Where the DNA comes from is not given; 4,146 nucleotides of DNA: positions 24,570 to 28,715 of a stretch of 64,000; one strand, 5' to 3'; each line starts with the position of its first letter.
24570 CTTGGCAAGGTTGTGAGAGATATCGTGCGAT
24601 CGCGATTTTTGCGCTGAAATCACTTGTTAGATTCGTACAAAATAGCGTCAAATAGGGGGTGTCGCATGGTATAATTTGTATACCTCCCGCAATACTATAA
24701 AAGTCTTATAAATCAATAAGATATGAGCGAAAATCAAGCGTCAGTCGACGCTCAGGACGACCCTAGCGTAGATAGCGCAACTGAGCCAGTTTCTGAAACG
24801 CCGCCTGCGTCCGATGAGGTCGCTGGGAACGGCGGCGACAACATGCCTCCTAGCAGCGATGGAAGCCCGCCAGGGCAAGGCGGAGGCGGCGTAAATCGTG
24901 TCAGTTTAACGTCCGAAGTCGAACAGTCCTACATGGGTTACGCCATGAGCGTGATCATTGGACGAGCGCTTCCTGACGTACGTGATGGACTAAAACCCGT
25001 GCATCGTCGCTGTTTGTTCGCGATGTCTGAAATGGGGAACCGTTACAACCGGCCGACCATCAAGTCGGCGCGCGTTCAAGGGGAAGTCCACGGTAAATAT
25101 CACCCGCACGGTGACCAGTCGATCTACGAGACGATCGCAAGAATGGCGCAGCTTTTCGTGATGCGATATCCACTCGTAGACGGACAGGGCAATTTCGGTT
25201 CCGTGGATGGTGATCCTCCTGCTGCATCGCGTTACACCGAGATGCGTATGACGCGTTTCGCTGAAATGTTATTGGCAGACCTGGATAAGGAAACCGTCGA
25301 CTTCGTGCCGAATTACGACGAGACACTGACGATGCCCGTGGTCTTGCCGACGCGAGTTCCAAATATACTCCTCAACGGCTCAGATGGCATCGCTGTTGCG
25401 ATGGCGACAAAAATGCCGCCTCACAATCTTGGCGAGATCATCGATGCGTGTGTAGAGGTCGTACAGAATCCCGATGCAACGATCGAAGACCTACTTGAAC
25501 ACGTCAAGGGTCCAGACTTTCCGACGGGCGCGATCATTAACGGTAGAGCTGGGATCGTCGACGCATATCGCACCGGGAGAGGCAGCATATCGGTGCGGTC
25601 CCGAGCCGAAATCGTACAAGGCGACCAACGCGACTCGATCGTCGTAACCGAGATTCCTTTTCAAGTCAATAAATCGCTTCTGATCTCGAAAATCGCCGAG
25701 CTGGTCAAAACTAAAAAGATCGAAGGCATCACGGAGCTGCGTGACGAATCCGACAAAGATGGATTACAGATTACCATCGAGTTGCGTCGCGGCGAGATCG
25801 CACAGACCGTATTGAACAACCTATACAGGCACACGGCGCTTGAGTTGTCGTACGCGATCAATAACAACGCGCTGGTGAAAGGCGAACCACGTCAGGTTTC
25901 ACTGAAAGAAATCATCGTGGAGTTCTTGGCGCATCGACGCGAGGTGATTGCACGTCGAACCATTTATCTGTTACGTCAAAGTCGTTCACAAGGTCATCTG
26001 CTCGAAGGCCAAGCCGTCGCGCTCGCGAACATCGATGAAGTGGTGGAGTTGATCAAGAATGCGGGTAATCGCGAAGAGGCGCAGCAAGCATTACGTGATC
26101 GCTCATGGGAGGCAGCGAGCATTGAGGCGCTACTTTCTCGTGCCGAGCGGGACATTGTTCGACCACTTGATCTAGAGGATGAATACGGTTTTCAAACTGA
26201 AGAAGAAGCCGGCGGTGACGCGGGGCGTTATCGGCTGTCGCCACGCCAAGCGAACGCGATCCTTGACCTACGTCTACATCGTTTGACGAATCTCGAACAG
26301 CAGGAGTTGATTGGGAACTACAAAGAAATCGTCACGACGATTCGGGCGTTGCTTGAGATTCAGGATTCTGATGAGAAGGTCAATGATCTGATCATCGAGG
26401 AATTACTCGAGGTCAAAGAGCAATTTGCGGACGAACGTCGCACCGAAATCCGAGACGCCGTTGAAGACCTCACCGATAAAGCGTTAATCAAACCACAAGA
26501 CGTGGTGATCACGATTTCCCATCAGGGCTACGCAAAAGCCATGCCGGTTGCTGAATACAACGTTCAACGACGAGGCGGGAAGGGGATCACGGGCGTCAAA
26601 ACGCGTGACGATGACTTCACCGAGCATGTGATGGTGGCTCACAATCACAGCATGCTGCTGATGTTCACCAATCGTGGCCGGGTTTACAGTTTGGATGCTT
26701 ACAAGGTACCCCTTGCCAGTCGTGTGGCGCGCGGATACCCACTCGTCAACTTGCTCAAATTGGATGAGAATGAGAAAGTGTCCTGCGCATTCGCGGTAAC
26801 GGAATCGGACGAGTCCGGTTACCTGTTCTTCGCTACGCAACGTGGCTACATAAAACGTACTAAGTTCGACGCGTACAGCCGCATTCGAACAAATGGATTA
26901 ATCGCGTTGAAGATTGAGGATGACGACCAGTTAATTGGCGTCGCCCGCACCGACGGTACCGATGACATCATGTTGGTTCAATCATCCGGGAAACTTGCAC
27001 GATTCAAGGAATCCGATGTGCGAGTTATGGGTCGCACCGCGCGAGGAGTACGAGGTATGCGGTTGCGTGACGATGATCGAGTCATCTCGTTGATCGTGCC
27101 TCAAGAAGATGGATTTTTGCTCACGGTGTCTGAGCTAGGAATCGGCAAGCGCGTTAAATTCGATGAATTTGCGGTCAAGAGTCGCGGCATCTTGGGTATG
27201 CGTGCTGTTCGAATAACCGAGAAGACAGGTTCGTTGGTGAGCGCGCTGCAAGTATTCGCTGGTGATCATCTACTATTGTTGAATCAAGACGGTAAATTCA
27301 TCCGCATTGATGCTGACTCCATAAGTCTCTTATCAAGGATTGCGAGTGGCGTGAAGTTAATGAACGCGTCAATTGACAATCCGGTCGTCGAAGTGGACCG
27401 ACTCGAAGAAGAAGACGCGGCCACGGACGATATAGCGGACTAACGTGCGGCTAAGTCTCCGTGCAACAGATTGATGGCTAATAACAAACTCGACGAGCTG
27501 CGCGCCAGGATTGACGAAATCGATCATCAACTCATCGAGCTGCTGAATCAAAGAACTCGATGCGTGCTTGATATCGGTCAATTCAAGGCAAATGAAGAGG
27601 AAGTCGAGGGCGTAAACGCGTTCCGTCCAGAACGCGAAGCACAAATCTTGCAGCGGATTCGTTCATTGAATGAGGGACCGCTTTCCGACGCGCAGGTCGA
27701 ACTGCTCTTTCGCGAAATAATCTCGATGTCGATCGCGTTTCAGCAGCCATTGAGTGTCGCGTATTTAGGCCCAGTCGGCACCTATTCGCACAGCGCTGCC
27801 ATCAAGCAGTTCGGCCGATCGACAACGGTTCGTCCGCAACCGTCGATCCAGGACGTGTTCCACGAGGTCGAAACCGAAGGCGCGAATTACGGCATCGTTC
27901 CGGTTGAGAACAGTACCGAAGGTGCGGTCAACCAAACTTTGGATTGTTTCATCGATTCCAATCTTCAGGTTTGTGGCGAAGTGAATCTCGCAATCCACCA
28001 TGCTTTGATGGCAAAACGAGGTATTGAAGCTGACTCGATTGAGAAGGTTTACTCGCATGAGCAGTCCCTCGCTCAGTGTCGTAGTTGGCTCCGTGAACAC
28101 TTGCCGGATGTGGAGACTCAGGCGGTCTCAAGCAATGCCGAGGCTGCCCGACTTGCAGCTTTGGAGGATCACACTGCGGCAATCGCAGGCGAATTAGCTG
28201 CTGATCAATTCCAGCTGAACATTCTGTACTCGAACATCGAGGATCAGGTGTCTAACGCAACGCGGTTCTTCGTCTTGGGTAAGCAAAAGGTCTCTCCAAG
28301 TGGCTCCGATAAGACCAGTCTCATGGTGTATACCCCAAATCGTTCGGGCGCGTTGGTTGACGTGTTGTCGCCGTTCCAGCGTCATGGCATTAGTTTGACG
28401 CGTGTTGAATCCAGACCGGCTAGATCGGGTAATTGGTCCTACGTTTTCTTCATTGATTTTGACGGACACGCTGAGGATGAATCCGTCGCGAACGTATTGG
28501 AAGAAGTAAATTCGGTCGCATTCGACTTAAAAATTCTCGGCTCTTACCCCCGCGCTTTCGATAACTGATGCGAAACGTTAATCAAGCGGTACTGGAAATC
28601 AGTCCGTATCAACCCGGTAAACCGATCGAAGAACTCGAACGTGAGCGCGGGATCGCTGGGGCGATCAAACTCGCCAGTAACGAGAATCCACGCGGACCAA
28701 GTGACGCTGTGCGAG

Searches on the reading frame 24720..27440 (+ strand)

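Call 55: search_protein_families(library=pfam, proteins=[window:24720-27440:+], max_evalue=0.00001)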
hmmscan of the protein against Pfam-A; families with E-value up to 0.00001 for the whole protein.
window:24720-27440:+ (907 aa): 2 families
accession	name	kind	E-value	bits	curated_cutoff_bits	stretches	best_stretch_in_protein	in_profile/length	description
PF00521.26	DNA_topoisoIV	-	3.9e-152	507.5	31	1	82-562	1-431/432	DNA gyrase/topoisomerase IV, subunit A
PF03989.18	DNA_gyraseA_C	-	6.9e-64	211.5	27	4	748-793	1-46/48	DNA gyrase C-terminal domain, beta-propeller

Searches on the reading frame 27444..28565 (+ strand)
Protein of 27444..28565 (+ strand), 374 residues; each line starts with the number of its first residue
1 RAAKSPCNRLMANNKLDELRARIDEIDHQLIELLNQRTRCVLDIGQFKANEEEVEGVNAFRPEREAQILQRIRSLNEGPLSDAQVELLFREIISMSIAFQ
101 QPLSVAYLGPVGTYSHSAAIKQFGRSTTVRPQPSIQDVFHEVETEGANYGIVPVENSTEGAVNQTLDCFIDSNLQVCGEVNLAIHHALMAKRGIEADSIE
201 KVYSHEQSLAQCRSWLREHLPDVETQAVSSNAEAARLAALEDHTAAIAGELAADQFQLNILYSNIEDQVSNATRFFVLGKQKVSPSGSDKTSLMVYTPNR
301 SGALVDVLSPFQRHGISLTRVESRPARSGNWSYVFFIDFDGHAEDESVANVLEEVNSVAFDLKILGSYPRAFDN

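Call 55: search_protein_families(library=pfam, proteins=[window:27444-28565:+], max_evalue=0.00001)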
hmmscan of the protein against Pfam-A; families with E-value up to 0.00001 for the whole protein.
window:27444-28565:+ (374 aa): 3 families
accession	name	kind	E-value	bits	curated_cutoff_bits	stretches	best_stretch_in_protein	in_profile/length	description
PF00800.23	PDT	-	4e-65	219.4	25.2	1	105-282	1-180/181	Prephenate dehydratase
PF01817.26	CM_2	-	1.3e-23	83.4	27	1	19-101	1-80/80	Chorismate mutase type II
PF01842.31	ACT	-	1e-11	44.8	27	1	291-355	1-64/66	ACT domain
